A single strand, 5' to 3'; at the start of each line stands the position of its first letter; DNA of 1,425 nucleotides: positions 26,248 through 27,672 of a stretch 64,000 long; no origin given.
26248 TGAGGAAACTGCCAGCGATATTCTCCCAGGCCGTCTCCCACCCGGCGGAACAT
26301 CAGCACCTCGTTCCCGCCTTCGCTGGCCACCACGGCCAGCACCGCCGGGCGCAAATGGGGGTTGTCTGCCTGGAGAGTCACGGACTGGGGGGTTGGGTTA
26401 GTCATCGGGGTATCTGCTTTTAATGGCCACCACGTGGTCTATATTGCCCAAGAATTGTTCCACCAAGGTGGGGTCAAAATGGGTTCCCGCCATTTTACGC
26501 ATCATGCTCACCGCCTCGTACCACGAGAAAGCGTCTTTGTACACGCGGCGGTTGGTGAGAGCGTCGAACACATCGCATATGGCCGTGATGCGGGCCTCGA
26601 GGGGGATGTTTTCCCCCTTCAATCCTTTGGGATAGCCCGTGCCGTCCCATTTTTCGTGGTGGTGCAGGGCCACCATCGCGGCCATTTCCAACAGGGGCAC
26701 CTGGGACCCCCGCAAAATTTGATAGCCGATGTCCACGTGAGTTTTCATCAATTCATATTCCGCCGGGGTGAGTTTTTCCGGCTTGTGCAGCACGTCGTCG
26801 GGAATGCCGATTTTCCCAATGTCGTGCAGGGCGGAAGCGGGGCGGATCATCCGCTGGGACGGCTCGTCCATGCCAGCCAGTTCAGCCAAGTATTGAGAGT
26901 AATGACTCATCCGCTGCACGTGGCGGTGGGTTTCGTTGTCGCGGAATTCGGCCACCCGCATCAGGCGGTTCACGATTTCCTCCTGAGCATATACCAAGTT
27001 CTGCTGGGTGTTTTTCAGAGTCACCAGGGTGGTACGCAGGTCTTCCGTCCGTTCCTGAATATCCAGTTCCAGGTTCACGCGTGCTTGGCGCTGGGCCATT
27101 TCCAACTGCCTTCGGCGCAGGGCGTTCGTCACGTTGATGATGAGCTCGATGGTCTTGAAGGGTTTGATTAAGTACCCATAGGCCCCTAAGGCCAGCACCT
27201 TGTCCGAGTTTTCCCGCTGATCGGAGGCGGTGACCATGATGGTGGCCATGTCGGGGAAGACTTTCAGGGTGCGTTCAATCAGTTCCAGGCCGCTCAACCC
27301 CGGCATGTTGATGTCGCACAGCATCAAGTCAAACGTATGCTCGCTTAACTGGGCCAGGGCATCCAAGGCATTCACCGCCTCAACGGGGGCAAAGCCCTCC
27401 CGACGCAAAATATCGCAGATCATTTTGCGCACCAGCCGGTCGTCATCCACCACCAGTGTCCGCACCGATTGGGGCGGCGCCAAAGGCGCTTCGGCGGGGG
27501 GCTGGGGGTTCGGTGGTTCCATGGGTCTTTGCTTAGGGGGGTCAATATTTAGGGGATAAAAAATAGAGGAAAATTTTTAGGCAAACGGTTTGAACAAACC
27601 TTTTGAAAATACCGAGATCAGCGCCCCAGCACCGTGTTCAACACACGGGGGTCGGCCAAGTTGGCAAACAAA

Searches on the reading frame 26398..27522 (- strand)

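Call 79: search_protein_families(library=pfam, proteins=[window:26398-27522:-], max_evalue=0.00001)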
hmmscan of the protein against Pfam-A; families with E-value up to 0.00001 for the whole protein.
window:26398-27522:- (374 aa): 3 families
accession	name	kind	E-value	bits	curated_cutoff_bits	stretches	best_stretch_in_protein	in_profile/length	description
PF13487.12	HD_5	-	3.4e-42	144.5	27.2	1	187-353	3-170/170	HD domain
PF00072.30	Response_reg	-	3.3e-25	88.9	30.2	1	23-129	2-108/111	Response regulator receiver domain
PF01966.28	HD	-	1.3e-18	67.8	22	1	200-321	3-115/116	HD domain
